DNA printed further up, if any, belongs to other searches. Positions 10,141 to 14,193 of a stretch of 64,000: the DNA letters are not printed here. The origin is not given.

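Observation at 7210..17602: A 10 kb chain of nine reading frames joined by 4-nt overlaps or 5-nt spacers links coaBC, a UDG and an unusual amine-catabolism-like enzyme set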

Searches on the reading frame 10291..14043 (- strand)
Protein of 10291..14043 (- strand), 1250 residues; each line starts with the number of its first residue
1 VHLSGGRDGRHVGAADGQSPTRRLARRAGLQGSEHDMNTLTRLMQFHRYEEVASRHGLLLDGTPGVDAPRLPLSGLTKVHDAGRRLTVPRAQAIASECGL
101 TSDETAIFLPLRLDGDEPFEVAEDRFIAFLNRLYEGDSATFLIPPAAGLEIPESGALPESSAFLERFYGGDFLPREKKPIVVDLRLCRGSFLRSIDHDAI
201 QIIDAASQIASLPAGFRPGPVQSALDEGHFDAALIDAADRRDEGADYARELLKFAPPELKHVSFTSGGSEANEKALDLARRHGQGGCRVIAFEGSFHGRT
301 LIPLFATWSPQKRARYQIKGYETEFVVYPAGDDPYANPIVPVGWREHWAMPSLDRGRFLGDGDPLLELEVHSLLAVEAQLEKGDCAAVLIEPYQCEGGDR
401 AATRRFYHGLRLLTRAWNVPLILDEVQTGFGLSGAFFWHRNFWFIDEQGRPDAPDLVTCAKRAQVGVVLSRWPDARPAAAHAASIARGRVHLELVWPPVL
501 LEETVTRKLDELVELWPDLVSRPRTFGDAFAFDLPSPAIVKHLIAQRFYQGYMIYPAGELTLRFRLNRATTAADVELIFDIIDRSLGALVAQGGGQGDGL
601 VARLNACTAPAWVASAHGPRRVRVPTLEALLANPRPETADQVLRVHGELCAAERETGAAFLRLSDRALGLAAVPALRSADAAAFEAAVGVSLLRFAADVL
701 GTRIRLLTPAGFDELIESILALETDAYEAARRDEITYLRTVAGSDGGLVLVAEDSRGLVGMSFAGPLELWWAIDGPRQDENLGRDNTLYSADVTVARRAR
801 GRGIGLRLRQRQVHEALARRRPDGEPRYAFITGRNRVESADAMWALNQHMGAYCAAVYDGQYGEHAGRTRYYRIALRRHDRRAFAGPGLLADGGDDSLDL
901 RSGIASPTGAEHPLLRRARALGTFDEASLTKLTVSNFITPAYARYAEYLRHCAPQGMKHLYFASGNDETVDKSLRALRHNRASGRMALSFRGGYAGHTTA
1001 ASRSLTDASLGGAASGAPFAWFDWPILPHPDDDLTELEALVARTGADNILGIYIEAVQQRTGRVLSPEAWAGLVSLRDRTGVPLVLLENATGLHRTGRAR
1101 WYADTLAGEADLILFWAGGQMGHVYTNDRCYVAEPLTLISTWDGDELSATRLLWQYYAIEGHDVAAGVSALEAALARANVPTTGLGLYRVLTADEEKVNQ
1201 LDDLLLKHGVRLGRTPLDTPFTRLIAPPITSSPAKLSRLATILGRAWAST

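Call 5: search_protein_families(library=pfam, proteins=[window:10291-14043:-], max_evalue=0.01)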
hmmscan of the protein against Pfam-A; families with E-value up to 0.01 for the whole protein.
window:10291-14043:- (1250 aa): 1 family
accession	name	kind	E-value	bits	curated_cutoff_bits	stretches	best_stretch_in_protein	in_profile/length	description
PF00202.27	Aminotran_3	-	6.9e-49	167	30.5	2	175-467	4-265/403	Aminotransferase class-III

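Call 8: search_protein_families(library=ncbifam, proteins=[window:10291-14043:-], max_evalue=0.001)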
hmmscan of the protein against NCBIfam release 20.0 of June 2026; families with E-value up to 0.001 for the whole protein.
window:10291-14043:- (1250 aa): 66 families (the best 25 are shown)
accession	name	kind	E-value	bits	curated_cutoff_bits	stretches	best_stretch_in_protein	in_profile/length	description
TIGR03251.1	LAT_fam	equivalog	2.9e-38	131.5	520.8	3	366-469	198-295/433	L-lysine 6-transaminase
NF005993.0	PRK08117.1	subfamily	4.2e-37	127.8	574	2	189-470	34-285/433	aspartate aminotransferase family protein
NF002874.0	PRK03244.1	equivalog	1.6e-33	116.1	457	3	187-329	30-171/399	acetylornithine transaminase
NF004426.0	PRK05769.1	equivalog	3.2e-33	115.2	552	2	188-468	42-297/441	acetyl ornithine aminotransferase family protein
NF004718.0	PRK06062.1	subfamily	1.1e-29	103.3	472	3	195-312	51-167/454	hypothetical protein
NF002325.0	PRK01278.1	subfamily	9.5e-29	100.2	372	3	368-463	160-246/395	acetylornithine transaminase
TIGR00707.1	argD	subfamily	1e-27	97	410.05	2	378-467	165-245/381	acetylornithine/succinylornithine family transaminase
NF041821.1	daptide_amino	equivalog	3.8e-26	91.6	450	2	196-440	27-237/405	daptide-type RiPP biosynthesis aminotransferase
TIGR00699.1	GABAtrns_euk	equivalog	5.2e-26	91.4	567.15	1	384-480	251-341/464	4-aminobutyrate--2-oxoglutarate transaminase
NF053554.1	prodigi_MAP_PigE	equivalog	5.4e-25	87.9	850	3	372-438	549-615/837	prodigiosin MAP biosynthesis aminotransferase PigE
NF042418.1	LysJ_Th_th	equivalog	4.9e-24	85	700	2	383-467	175-251/386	[LysW]-aminoadipate semialdehyde transaminase LysJ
TIGR00700.1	GABAtrnsam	equivalog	1.9e-22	79.5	506.65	1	246-470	80-275/420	4-aminobutyrate--2-oxoglutarate transaminase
NF003397.0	PRK04612.1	equivalog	1.2e-21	77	735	2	372-464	175-259/408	acetylornithine transaminase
NF003468.0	PRK05093.1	subfamily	1.6e-21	76.5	522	2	369-466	171-259/405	acetylornithine/succinyldiaminopimelate transaminase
NF008570.0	PRK11522.1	equivalog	1.6e-21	76.4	612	3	379-438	231-290/464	putrescine aminotransferase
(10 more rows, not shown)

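Call 12: find_homologous_proteins(query=window:10291-13935:-, max_evalue=0.00001)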
Query window:10291-13935:- (1214 aa): 523 proteins with E <= 0.00001 among 8000 candidates; the best 120 are listed.
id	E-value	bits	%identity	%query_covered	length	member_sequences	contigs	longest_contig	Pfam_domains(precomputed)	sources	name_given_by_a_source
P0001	0.0e+0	2693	97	100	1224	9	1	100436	PF00202.28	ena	-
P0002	0.0e+0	1700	65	99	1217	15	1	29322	PF00202.28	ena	-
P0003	0.0e+0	1688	63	99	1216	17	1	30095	PF00202.28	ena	-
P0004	0.0e+0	1413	56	99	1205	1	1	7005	PF00202.28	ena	-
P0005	0.0e+0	1406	54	100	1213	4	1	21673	PF00202.28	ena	-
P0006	0.0e+0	1362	54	99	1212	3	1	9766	PF00202.28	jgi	jgi:4-aminobutyrate aminotransferase-like enzyme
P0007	0.0e+0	1335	55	99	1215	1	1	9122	PF00202.28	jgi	jgi:4-aminobutyrate aminotransferase-like enzyme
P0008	0.0e+0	1326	55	100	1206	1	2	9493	PF00202.28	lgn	-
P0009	0.0e+0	1287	52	99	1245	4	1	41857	PF00202.28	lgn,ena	-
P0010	0.0e+0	1283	53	99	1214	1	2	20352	PF00202.28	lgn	-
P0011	0.0e+0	1275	53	100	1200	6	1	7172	PF00202.28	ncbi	-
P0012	0.0e+0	1271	52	99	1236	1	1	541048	PF00202.28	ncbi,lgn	ncbi:MAG: aminotransferase class III-fold pyridoxal phosphate-dependent enzyme [Bradymonadia bacteri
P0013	0.0e+0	1264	53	99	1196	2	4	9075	PF00202.28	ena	-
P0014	0.0e+0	1262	51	99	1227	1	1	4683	PF00202.28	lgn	-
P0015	0.0e+0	1259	52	99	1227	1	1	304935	PF00202.28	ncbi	-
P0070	6.8e-234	797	40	93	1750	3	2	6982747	PF00171.28,PF00202.28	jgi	jgi:succinylglutamic semialdehyde dehydrogenase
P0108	3.5e-219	749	38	97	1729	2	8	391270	PF00171.28,PF00202.28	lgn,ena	-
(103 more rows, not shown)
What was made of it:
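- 13932..15458 (-): AstD-like NAD(P)-dependent aldehyde dehydrogenase (508 aa) with catalytic ELGGKN and GQRCTA motifs. It is fused to the N-terminus of the fusion protein in many relatives (call 12).
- ALDH is fused to the fusion protein in many relatives, which suggests the GNAT, AT and ALDH steps are consecutive (call 12). ALDH is repeatedly fused to the fusion protein (call 12).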

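Call 13: find_encoding_contigs(protein=P0001, flank=10000, max_places=3)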
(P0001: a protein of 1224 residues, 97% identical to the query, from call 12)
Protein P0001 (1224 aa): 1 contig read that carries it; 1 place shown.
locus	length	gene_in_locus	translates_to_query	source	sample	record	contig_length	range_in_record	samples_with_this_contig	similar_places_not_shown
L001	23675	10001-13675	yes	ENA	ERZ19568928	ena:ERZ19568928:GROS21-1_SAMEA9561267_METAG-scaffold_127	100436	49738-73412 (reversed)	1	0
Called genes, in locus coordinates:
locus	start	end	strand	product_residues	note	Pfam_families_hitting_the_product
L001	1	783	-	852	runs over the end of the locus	PF02861:Clp_N (faint), PF13191:AAA_16 (weak), PF00004:AAA, PF17871:AAA_lid_9, PF00004:AAA (weak), PF07724:AAA_2, PF07728:AAA_5, PF10431:ClpB_D2-small, +2 more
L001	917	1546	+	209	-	PF00485:PRK, PF13238:AAA_18 (weak)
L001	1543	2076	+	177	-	-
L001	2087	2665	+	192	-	PF00293:NUDIX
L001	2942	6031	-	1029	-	PF13091:PLDc_2, PF04851:ResIII, PF00270:DEAD (faint), PF13401:AAA_22 (faint), PF00271:Helicase_C, PF11907:DUF3427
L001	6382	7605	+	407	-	PF02441:Flavoprotein, PF04127:DFP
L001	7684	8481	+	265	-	PF03167:UDG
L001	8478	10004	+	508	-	PF00171:Aldedh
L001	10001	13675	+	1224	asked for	PF00202:Aminotran_3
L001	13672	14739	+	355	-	PF03417:AAT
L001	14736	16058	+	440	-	PF00202:Aminotran_3, PF00155:Aminotran_1_2 (faint)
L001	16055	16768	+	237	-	PF01144:CoA_trans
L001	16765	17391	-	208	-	PF01144:CoA_trans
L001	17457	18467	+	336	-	PF02547:Queuosine_synth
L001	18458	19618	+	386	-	PF01702:TGT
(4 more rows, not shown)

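Call 14: find_encoding_contigs(protein=P0012, flank=10000, max_places=2)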
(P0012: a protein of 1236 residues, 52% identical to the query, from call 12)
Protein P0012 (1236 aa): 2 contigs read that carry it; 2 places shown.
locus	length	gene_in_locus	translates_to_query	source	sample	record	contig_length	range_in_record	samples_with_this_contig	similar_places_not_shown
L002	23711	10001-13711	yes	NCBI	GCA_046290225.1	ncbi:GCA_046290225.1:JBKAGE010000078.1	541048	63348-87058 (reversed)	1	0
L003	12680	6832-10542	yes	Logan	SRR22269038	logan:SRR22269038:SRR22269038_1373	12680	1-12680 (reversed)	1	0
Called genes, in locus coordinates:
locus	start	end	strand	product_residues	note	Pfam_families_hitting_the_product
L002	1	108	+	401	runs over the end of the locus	PF07075:NamZ_N, PF20732:NamZ_C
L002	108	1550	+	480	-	PF01467:CTP_transf_like, PF10728:DUF2520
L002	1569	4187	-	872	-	PF02861:Clp_N (faint), PF20030:bpMoxR (faint), PF00004:AAA, PF17871:AAA_lid_9, PF07724:AAA_2, PF07728:AAA_5, PF00004:AAA (weak), PF10431:ClpB_D2-small, +3 more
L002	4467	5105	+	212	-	PF00485:PRK, PF13238:AAA_18 (weak), PF13207:AAA_17 (faint)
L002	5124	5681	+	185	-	-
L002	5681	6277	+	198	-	PF00293:NUDIX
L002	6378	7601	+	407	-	PF02441:Flavoprotein, PF04127:DFP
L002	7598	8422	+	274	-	PF03167:UDG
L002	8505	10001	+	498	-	PF00171:Aldedh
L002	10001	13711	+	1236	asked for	PF00202:Aminotran_3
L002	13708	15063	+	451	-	PF00202:Aminotran_3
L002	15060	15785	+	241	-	PF01144:CoA_trans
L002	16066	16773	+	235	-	PF01027:Bax1-I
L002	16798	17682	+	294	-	PF02163:Peptidase_M50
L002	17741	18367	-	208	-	PF01144:CoA_trans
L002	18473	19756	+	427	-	PF14237:GYF_2 (faint)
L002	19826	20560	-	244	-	PF04784:DUF547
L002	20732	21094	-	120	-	-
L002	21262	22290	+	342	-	-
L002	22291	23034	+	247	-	PF01479:S4, PF00849:PseudoU_synth_2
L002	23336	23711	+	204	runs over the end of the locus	-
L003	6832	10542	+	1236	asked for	PF00202:Aminotran_3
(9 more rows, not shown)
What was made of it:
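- Checked: The overlaps fusion/AT and AT/scoA, and an abutting ALDH/fusion junction, recur in a relative with a fusion protein 52% identical to the window's (L002, call 14).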

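Call 18: find_related_loci(query=A1, collection=genome_contigs, flank=10000)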
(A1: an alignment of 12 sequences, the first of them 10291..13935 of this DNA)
Query A1 (1214 aa) in genome_contigs; peptide patterns used: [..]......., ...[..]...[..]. (x = any residue, [..] = any of these).
220 stretches matched a pattern; 176 encode a relative of the query (tblastn E <= 1e-3); the best 80 are kept; 80 distinct loci.
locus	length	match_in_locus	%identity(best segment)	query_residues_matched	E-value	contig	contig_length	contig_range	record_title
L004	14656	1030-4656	63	1-1207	0e+0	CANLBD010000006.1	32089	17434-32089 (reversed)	MAG: Myxococcales bacterium isolate ZE-Jul18-54 genome assembly, contig: ZE-Jul18-C724, whole genome shotgun sequence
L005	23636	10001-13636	52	4-1209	0e+0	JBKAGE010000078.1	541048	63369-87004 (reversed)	MAG: Bradymonadia bacterium isolate Ske_MAG24 Ske_MAG24_0078, whole genome shotgun sequence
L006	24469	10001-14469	52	1-1210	0e+0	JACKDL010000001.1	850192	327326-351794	MAG: Myxococcales bacterium isolate HK-STAS-MYXO-6 HK-STAS-MYXO-6_1, whole genome shotgun sequence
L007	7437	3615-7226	52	1-1213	0e+0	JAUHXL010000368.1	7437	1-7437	MAG: bacterium isolate 2_bin.9 NODE_7313_length_7437_cov_3.369631, whole genome shotgun sequence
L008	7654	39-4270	53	84-1214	0e+0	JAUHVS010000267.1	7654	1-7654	MAG: bacterium isolate 1_bin.25 NODE_4239_length_7654_cov_0.909393, whole genome shotgun sequence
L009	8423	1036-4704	50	14-1207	0e+0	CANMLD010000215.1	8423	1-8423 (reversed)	MAG: Proteobacteria bacterium isolate ZH-15may19-174 genome assembly, contig: ZH-15May19-c25597, whole genome shotgun se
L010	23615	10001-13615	51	4-1203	0e+0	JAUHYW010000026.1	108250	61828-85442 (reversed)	MAG: bacterium isolate 3_bin.88 NODE_327_length_108250_cov_2.835567, whole genome shotgun sequence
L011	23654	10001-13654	47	4-1213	0e+0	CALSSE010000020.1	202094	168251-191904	MAG: uncultured bacterium isolate O_MB67 genome assembly, contig: contig_21445_O_MB67, whole genome shotgun sequence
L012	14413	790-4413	50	3-1200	0e+0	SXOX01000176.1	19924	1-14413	MAG: Proteobacteria bacterium isolate F1-120-MAGs237 F1-120__c483093, whole genome shotgun sequence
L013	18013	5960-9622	49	1-1207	0e+0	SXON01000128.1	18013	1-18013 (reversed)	MAG: Proteobacteria bacterium isolate F1-120-MAGs226 F1-120__c437438, whole genome shotgun sequence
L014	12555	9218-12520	50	4-1120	0e+0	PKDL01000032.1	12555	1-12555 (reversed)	MAG: Proteobacteria bacterium isolate Deltapro1 c_000000002455, whole genome shotgun sequence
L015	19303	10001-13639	52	4-1202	0e+0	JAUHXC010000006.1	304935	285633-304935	MAG: bacterium isolate 2_bin.46 NODE_55_length_304935_cov_8.480010, whole genome shotgun sequence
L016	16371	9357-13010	47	4-1213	0e+0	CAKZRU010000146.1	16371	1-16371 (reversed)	MAG TPA_asm: uncultured Myxococcales bacterium isolate ERR2094175_bin.130_CONCOCT_v1.1_MAG genome assembly, contig: ERZ6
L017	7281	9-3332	49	87-1203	0e+0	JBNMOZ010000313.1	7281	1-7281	MAG: Bradymonadia bacterium isolate 3300055292_31 Ga0535668_0019715, whole genome shotgun sequence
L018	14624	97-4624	56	160-1209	0e+0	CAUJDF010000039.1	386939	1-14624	MAG: Myxococcota bacterium isolate KLAP118 genome assembly, contig: KLAP118_134450, whole genome shotgun sequence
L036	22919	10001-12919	37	113-1124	2e-168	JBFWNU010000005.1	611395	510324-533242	MAG: Vulcanimicrobiota bacterium isolate CA_2019_TPBF_12 NODE_93_length_611395_cov_36.743134_TPBF, whole genome shotgun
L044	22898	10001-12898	32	123-1116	1e-124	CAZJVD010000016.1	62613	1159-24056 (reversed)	MAG TPA_asm: uncultured Oligoflexia bacterium isolate SRP178908_co1_53 genome assembly, contig: NODE_224_length_62613_co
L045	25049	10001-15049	47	92-1210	3e-122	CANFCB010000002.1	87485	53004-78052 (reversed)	MAG: Myxococcales bacterium isolate CH-Jul18-58 genome assembly, contig: CH-Jul18-C263, whole genome shotgun sequence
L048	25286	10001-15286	39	4-1214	2e-116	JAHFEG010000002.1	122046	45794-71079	MAG: Myxococcales bacterium isolate nzgw263 NODE_216_length_122047_cov_4.785419, whole genome shotgun sequence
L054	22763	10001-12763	31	128-1116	4e-109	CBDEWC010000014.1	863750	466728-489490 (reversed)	MAG: Lacipirellulaceae bacterium isolate d5507cef-6411-428a-9560-9783e26928f6 genome assembly, contig: contig_14, whole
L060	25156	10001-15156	31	124-1151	1e-107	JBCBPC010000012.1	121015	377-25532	MAG: Planctomycetota bacterium isolate J06633_21 NODE_12_length_121015_cov_7.836900, whole genome shotgun sequence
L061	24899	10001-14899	29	128-1147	2e-105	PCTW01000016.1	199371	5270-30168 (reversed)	MAG: Bdellovibrio sp. CG22_combo_CG10-13_8_21_14_all_39_27 CG22_scaffold_88_c, whole genome shotgun sequence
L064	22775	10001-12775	31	128-1117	1e-109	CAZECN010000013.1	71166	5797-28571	MAG TPA_asm: uncultured Bdellovibrionales bacterium isolate binchicken_co258_18 genome assembly, contig: NODE_125_length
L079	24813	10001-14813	40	113-1201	6e-96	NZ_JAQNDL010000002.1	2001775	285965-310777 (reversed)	Nannocystis bainbridge strain BB15-2 000002Farrow, whole genome shotgun sequence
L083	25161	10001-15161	41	116-1155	3e-94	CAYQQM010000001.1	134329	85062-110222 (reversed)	MAG TPA_asm: uncultured Kofleriaceae bacterium isolate SRP173033_co1_437 genome assembly, contig: NODE_154_length_134329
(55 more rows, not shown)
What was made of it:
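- Many hosts are predators exposed to the polyamines of their prey (my inference from the taxa in call 18).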
